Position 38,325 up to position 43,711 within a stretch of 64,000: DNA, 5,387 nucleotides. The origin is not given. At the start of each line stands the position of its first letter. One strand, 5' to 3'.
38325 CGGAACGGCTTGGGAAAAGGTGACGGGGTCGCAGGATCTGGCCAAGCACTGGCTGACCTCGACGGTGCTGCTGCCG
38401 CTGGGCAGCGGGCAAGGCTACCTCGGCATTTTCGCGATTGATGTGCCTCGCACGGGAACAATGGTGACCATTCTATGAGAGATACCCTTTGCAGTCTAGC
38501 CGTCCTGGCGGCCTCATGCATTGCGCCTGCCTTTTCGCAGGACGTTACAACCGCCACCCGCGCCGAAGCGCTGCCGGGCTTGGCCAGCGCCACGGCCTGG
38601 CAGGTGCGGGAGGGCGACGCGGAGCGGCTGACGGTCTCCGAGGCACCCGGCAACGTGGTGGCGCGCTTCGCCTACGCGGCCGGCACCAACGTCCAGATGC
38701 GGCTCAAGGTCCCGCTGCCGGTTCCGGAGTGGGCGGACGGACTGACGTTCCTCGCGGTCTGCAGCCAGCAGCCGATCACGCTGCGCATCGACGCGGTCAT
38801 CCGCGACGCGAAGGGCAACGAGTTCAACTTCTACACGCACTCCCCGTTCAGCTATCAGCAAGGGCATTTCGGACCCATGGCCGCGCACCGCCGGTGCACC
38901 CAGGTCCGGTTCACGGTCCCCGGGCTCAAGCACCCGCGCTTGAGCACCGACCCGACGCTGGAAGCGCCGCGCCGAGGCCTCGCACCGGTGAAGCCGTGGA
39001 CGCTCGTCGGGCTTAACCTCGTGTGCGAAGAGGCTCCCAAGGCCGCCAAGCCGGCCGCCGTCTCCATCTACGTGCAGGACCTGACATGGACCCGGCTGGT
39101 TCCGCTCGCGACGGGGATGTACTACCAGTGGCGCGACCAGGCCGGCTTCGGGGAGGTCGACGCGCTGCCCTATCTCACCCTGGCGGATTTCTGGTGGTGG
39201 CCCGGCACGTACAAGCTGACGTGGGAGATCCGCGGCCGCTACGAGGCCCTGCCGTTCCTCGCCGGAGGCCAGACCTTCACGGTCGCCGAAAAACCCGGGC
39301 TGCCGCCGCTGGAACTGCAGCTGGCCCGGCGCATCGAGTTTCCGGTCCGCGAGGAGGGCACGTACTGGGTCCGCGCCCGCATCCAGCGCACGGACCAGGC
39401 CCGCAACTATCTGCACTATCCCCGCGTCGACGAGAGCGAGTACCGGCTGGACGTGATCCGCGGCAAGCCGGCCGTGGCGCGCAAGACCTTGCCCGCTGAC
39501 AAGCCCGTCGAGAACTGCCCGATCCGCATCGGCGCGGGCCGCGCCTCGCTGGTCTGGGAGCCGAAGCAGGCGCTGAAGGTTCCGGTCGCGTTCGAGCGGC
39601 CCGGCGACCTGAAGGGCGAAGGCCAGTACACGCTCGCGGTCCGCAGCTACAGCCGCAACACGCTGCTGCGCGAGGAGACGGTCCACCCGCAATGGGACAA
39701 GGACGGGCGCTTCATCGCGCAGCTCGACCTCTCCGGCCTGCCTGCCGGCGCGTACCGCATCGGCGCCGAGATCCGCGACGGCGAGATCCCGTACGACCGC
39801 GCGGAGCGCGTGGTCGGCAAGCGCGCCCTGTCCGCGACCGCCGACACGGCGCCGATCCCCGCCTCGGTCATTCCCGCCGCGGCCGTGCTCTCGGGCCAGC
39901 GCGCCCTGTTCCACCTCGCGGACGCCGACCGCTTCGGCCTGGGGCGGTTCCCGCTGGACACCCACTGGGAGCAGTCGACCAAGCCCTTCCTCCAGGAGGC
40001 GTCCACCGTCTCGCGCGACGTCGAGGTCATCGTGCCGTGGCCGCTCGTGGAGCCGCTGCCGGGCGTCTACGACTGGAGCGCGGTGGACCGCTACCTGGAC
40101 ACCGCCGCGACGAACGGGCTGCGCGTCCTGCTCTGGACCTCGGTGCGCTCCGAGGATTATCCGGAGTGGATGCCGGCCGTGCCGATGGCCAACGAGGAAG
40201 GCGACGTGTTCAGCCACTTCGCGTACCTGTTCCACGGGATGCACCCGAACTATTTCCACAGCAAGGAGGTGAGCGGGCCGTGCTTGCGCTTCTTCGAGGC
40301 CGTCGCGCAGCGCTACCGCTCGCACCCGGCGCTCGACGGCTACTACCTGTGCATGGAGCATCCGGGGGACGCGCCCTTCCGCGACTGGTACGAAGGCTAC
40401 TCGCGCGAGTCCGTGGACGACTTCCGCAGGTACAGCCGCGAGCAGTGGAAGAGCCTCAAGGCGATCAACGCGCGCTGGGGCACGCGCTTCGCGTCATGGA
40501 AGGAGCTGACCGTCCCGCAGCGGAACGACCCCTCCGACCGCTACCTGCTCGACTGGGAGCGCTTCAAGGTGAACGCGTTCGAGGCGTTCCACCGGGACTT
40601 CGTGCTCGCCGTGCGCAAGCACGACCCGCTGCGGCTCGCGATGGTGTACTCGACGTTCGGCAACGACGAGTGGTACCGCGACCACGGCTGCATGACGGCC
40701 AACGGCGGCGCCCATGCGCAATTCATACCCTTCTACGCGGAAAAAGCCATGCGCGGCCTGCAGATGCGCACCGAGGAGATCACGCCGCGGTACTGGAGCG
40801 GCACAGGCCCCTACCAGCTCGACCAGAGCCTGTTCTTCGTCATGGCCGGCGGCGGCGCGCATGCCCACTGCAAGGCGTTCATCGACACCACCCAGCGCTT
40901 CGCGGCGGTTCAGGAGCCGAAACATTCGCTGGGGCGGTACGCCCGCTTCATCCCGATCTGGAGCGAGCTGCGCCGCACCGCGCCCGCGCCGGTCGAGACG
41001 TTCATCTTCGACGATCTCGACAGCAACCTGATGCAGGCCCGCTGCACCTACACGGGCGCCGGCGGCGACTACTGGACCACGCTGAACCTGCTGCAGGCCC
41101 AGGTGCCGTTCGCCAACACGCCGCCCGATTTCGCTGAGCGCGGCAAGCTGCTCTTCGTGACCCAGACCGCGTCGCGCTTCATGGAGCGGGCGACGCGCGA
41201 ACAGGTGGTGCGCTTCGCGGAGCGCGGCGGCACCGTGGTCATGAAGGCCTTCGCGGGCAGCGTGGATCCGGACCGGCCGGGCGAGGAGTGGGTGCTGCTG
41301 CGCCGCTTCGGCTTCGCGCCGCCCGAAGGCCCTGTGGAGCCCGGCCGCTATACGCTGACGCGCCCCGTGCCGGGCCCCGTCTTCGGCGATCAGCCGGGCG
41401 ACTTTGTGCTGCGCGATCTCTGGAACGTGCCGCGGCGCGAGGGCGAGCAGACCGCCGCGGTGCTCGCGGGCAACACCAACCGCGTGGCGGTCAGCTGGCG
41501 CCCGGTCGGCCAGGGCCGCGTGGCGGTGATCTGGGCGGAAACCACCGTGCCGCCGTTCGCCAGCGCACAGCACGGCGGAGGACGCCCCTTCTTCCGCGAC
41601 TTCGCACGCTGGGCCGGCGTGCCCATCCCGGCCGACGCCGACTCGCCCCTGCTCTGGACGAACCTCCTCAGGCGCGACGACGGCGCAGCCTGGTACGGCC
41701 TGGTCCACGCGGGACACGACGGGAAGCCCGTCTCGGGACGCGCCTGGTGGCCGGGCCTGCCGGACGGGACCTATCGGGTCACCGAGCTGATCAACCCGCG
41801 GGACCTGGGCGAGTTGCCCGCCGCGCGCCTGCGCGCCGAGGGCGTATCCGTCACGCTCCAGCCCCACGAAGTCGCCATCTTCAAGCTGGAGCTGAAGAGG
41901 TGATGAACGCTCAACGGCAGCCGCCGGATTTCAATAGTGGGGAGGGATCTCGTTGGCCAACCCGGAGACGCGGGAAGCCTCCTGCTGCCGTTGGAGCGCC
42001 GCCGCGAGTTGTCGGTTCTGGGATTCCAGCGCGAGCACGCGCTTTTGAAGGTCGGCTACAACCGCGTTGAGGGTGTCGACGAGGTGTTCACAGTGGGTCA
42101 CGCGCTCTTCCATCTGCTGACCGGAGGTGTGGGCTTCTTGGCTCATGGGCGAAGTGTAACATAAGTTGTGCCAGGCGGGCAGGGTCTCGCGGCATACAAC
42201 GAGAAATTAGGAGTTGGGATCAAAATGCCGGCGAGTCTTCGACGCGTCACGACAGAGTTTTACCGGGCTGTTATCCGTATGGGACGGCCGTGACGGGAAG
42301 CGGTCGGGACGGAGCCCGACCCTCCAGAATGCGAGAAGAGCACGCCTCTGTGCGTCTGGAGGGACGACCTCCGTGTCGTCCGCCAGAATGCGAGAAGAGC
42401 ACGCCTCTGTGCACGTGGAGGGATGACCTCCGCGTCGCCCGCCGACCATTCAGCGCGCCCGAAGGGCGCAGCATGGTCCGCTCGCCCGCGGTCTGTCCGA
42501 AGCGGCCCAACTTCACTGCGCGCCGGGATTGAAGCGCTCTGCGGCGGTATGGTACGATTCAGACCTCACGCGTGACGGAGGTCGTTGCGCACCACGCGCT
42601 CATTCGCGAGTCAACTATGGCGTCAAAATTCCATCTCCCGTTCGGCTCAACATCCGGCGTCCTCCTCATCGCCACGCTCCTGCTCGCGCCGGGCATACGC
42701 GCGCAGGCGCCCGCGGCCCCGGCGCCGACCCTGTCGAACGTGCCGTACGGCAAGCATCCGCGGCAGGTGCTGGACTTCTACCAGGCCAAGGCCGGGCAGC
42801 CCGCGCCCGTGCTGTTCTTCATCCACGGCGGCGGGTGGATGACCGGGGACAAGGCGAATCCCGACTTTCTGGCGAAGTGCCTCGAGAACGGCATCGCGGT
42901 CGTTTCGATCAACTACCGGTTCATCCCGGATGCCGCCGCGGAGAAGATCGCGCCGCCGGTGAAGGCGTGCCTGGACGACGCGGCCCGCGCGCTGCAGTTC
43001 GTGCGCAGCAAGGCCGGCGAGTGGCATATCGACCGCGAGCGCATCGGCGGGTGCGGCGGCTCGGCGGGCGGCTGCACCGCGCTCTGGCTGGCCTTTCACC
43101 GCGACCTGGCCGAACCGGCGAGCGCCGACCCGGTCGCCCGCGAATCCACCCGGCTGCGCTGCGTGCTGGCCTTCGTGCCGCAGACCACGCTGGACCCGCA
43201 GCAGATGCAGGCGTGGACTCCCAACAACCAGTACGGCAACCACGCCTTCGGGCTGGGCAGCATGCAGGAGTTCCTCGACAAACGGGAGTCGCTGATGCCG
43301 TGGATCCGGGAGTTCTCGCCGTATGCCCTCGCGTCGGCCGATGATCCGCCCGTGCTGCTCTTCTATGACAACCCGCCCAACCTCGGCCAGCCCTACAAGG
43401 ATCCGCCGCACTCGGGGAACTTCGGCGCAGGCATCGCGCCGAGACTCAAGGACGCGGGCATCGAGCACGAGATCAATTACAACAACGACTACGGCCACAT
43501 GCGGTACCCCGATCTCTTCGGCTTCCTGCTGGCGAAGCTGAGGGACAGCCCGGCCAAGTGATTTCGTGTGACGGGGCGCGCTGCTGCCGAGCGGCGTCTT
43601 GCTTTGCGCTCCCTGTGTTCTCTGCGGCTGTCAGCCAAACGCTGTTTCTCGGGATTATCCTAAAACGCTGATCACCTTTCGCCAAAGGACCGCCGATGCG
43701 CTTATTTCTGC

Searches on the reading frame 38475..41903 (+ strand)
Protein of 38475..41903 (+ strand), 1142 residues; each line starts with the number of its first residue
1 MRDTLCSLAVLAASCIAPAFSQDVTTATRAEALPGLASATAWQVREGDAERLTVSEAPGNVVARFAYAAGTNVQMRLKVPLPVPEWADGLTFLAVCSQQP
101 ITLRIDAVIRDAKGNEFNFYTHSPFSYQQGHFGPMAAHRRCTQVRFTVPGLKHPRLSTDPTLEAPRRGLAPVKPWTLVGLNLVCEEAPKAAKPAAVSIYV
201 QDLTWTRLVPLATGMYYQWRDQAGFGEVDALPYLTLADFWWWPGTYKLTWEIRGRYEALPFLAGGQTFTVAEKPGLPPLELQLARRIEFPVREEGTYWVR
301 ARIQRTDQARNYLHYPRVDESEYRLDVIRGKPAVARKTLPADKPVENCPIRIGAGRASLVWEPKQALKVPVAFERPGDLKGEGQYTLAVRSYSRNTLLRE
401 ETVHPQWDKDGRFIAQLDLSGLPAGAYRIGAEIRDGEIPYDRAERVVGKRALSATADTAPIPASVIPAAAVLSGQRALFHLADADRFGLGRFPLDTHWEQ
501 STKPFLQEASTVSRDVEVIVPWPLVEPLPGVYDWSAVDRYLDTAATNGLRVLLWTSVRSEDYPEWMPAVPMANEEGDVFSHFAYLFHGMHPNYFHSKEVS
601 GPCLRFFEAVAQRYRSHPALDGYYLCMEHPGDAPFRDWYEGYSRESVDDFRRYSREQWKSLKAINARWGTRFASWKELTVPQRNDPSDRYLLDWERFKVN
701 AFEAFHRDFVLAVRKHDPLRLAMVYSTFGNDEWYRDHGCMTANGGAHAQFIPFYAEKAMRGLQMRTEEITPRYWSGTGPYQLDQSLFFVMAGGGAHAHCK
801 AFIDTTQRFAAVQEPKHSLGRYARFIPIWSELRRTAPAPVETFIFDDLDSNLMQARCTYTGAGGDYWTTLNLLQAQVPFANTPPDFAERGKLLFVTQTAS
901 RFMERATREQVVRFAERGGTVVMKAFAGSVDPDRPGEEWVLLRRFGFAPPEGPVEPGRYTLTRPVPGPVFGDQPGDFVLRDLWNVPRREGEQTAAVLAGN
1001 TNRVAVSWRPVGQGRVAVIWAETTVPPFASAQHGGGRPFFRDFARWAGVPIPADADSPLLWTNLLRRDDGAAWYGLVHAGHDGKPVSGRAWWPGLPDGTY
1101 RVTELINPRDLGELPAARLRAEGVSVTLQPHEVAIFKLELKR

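Call 54: search_protein_families(library=pfam, proteins=[window:38475-41903:+], max_evalue=0.001)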
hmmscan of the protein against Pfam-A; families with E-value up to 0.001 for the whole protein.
window:38475-41903:+ (1142 aa): 1 family
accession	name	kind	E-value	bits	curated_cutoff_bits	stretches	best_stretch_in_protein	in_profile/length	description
PF02449.21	Glyco_hydro_42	-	3.5e-20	73.1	21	1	519-718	31-229/376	Beta-galactosidase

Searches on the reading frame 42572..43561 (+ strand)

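Call 54: search_protein_families(library=pfam, proteins=[window:42572-43561:+], max_evalue=0.001)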
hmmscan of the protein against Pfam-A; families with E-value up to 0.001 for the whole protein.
window:42572-43561:+ (329 aa): 3 families
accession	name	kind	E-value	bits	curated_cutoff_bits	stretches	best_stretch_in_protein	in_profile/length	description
PF20434.5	BD-FAE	-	6.4e-25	88.4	26.8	1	67-265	1-196/215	BD-FAE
PF07859.19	Abhydrolase_3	-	5e-13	49.7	25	1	81-223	1-127/210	alpha/beta hydrolase fold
PF00135.34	COesterase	-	7.7e-07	28.9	27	1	73-171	98-198/515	Carboxylesterase family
